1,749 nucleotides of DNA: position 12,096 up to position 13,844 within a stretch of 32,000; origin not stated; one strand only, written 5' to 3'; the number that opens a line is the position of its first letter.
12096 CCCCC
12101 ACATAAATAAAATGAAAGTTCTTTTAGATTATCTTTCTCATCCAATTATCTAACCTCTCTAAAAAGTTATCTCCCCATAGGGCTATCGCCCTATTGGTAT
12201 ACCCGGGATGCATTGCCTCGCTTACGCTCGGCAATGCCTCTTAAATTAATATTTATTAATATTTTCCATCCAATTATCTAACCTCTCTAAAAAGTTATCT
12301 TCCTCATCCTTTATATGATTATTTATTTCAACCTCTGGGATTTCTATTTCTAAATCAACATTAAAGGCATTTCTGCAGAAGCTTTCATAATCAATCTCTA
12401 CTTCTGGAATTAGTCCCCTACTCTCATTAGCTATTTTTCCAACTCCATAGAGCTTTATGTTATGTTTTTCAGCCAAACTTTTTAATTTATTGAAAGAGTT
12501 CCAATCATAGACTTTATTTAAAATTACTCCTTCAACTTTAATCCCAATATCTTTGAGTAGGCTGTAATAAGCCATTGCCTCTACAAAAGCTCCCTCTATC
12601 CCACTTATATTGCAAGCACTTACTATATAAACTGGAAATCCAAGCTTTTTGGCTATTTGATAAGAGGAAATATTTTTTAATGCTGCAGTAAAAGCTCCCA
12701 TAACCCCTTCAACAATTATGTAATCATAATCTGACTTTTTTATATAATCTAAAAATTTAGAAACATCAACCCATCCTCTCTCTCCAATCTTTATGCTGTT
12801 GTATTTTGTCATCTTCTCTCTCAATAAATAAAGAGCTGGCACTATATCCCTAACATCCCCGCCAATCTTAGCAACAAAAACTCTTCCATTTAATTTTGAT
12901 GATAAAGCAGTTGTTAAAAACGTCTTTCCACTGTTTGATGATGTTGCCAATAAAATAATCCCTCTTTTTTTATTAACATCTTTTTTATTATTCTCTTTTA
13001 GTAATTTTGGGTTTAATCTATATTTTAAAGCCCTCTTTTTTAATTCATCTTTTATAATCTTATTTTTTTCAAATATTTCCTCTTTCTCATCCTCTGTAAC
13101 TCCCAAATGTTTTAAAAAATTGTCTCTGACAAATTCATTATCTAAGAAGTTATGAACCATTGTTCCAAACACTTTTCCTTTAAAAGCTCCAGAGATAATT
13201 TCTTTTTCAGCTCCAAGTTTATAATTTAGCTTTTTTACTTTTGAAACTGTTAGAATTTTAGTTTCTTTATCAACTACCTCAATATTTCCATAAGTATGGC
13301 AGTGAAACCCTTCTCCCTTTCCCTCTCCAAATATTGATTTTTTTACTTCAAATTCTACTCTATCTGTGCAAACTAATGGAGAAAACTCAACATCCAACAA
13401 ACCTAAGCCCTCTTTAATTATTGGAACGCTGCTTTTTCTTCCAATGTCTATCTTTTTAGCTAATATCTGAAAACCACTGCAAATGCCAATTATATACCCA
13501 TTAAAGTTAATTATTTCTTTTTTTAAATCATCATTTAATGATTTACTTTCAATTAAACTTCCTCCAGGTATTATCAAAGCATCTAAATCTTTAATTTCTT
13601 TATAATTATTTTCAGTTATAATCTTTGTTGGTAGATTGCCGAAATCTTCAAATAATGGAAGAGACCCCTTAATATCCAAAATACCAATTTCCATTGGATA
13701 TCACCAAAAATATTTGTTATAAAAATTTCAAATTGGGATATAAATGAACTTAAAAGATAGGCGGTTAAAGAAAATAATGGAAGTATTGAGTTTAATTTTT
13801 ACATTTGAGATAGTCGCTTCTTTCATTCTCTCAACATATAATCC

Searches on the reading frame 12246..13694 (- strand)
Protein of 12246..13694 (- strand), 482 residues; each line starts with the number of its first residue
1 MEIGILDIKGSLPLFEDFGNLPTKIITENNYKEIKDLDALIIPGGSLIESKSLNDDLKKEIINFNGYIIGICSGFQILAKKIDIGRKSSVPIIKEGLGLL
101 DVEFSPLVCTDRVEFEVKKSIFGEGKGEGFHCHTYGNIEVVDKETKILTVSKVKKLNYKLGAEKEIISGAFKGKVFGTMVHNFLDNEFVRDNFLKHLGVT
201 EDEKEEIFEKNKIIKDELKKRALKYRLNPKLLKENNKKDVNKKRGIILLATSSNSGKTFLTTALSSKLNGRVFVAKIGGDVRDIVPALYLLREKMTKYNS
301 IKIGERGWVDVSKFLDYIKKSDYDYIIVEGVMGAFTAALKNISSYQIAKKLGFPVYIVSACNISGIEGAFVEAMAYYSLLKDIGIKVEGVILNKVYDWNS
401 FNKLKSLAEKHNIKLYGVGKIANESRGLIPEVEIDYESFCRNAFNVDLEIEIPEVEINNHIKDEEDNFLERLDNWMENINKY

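Call 16: search_protein_families(library=pfam, proteins=[window:12246-13694:-])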
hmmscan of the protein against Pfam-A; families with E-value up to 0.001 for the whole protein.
window:12246-13694:- (482 aa): 4 families
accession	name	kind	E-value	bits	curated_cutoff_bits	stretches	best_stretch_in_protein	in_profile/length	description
PF07685.20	GATase_3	-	3.1e-12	47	27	1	30-186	33-193/196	CobB/CobQ-like glutamine amidotransferase domain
PF13500.12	AAA_26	-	9.8e-10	39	27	1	309-417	86-186/198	AAA domain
PF01656.29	CbiA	-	7.5e-08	32.8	25.4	1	246-417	1-107/125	CobQ/CobB/MinD/ParA nucleotide binding domain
PF01174.25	SNO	-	2.9e-05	24.4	27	1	31-102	28-98/188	SNO glutamine amidotransferase family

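Call 25: find_homologous_proteins(query=window:12246-13694:-, max_evalue=1e-60)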
Query window:12246-13694:- (482 aa): 1064 proteins with E <= 1e-60 among 8000 candidates; the best 120 are listed.
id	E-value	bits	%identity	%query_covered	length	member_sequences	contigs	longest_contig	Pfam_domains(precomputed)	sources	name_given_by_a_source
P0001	0.0e+0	1044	100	99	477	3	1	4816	PF01656.30,PF07685.21,PF13500.13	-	-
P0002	5.1e-278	941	89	99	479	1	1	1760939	PF01656.30,PF07685.21,PF13500.13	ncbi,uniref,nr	ncbi:Cobyrinic acid ac-diamide synthase [Methanocaldococcus sp. FS406-22]|uniref:AAA family ATPase n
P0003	5.0e-274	927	86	99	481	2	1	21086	PF01656.30,PF07685.21,PF13500.13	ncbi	-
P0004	8.7e-273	923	87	99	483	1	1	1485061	PF01656.30,PF07685.21,PF13500.13,PF01174.26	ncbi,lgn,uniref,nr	ncbi:AAA family ATPase [Methanocaldococcus fervens]|uniref:Cobyrinic acid ac-diamide synthase n=1 Ta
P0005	5.5e-272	921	86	99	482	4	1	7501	PF01656.30,PF07685.21,PF13500.13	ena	-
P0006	1.4e-270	916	85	99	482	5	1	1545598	PF01656.30,PF07685.21,PF13500.13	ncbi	ncbi:cobyrinic acid a,c-diamide synthase [Methanocaldococcus sp. 28A]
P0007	2.8e-267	905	86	99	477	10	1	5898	PF01656.30,PF07685.21,PF13500.13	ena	-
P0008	2.8e-252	856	80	99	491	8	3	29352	PF01656.30,PF07685.21,PF13500.13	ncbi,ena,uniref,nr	ncbi:AAA family ATPase [Methanocaldococcus sp.]|uniref:nucleotide-binding protein n=1 Tax=Methanocal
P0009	8.2e-224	762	72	100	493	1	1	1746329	PF07685.21,PF13500.13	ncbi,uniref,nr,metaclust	ncbi:CobB/CobQ domain protein glutamine amidotransferase [Methanocaldococcus vulcanius M7]|uniref:Co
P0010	1.4e-223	761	72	99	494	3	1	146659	PF07685.21,PF13500.13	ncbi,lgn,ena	-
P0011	7.9e-219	745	89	79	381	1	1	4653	PF07685.21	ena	-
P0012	3.1e-208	710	68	99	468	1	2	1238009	PF07685.21,PF13500.13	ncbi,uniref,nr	ncbi:cobyrinic acid a,c-diamide synthase [Methanocaldococcus villosus KIN24-T80]|uniref:Cobyrinic ac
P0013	4.6e-193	660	66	99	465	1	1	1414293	PF07685.21,PF13500.13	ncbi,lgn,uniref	ncbi:cobyrinic acid a,c-diamide synthase [Methanocaldococcus indicus]|uniref:cobyrinic acid a,c-diam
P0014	2.3e-191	655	65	99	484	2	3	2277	PF07685.21,PF13500.13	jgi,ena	jgi:cobyric acid synthase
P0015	3.1e-188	645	64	99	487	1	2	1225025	PF07685.21,PF13500.13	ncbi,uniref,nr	ncbi:AAA family ATPase [Methanotorris formicicus]|uniref:CobB/CobQ domain protein glutamine amidotra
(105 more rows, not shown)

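Call 26: find_encoding_contigs(protein=P0002, flank=10000, max_places=1)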
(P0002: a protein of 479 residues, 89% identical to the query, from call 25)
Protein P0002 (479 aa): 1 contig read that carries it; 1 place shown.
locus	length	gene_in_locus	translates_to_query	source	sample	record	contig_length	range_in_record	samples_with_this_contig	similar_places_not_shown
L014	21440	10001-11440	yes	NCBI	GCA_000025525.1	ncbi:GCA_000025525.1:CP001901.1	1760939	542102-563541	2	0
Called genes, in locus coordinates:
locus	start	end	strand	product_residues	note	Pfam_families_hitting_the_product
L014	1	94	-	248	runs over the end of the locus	-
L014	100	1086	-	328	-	-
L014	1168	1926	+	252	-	PF00528:BPD_transp_1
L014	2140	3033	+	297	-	PF02463:SMC_N (weak), PF00005:ABC_tran, PF13304:AAA_21 (faint)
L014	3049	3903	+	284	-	PF13793:Pribosyltran_N, PF14681:UPRTase (faint), PF00156:Pribosyltran, PF14572:Pribosyl_synth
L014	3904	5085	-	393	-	PF01963:TraB_PrgY_gumN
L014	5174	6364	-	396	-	PF01142:TruD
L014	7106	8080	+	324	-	PF04473:DUF553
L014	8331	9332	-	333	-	PF07885:Ion_trans_2, PF22614:Slo-like_RCK (weak), PF02254:TrkA_N, PF02080:TrkA_C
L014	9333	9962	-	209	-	PF00520:Ion_trans, PF07885:Ion_trans_2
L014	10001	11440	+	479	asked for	PF07685:GATase_3, PF01656:CbiA (weak), PF13500:AAA_26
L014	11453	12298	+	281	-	PF01972:SDH_protease, PF00574:CLP_protease (weak), PF25145:NfeD1b_N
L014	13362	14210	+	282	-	PF01435:Peptidase_M48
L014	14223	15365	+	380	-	PF01837:HcyBio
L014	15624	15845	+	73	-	-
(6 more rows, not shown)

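Call 27: find_encoding_contigs(protein=P0004, flank=10000, max_places=1)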
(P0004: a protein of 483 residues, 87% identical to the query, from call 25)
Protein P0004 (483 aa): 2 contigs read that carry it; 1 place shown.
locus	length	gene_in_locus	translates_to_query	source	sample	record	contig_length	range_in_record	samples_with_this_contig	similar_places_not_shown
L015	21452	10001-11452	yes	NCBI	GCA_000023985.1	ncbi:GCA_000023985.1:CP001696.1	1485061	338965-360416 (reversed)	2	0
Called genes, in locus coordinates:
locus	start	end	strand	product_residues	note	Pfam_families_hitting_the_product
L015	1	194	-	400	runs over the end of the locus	PF08245:Mur_ligase_M (weak), PF27274:CfbE_C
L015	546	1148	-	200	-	-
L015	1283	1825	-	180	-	-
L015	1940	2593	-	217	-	PF01931:NTPase_I-T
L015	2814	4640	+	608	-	PF00009:GTP_EFTU, PF01926:MMR_HSR1 (weak), PF03029:ATP_bind_1 (faint), PF03144:GTP_EFTU_D2 (weak), PF11987:IF-2, PF14578:GTP_EFTU_D4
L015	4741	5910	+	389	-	PF22660:RS_preATP-grasp-like, PF01071:GARS_A (faint), PF02222:ATP-grasp, PF02786:CPSase_L_D2, PF07478:Dala_Dala_lig_C, PF08443:RimK (weak), PF02655:ATP-grasp_3 (weak), PF21244:PurT_C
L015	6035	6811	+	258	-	PF02080:TrkA_C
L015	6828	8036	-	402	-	PF01960:ArgJ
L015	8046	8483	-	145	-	PF08617:CGI-121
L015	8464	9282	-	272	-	PF00571:CBS, PF02195:ParB_N (weak)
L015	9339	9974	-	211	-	PF00520:Ion_trans, PF07885:Ion_trans_2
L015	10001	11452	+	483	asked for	PF07685:GATase_3, PF01174:SNO (faint), PF01656:CbiA (weak), PF13500:AAA_26 (weak)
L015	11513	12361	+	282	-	PF01972:SDH_protease, PF00574:CLP_protease (weak), PF25145:NfeD1b_N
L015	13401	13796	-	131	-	PF09383:NIL, PF13237:Fer4_10 (weak), PF14697:Fer4_21, PF00037:Fer4 (weak), PF12838:Fer4_7, PF12797:Fer4_2 (weak), PF00037:Fer4, PF12837:Fer4_6 (weak), +4 more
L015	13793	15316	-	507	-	PF01837:HcyBio, PF00571:CBS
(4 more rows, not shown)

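Call 28: find_encoding_contigs(protein=P0006, flank=10000, max_places=1)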
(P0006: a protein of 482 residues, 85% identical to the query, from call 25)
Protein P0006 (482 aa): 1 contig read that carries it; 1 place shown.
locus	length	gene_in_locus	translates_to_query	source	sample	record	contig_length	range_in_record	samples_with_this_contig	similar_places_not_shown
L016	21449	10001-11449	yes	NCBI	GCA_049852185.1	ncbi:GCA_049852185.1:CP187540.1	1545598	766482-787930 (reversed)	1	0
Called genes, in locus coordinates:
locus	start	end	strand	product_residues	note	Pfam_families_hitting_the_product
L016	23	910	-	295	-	PF00696:AA_kinase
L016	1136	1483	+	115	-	PF04475:DUF555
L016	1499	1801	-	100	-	PF04930:FUN14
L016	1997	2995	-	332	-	PF13546:DDE_5 (weak), PF04693:DDE_Tnp_2, PF01609:DDE_Tnp_1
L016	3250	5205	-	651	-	PF00133:tRNA-synt_1, PF01406:tRNA-synt_1e, PF09334:tRNA-synt_1g, PF08264:Anticodon_1, PF19303:Anticodon_3, PF01588:tRNA_bind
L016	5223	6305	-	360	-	PF09376:NurA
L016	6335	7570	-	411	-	PF00009:GTP_EFTU, PF03193:RsgA_GTPase (weak), PF03144:GTP_EFTU_D2 (weak), PF09173:eIF2_C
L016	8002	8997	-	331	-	PF07885:Ion_trans_2, PF02254:TrkA_N, PF02080:TrkA_C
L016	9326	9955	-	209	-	PF00520:Ion_trans, PF07885:Ion_trans_2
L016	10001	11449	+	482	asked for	PF07685:GATase_3, PF01656:CbiA (weak), PF13500:AAA_26 (weak)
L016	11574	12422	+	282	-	PF01972:SDH_protease, PF00574:CLP_protease (weak), PF25145:NfeD1b_N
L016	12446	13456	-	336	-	PF00208:ELFV_dehydrog, PF03447:NAD_binding_3, PF00742:Homoserine_dh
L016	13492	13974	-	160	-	PF01842:ACT, PF13291:ACT_4 (weak), PF26798:ACT_10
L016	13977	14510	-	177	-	PF01864:CarS-like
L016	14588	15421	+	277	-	PF01507:PAPS_reduct (weak)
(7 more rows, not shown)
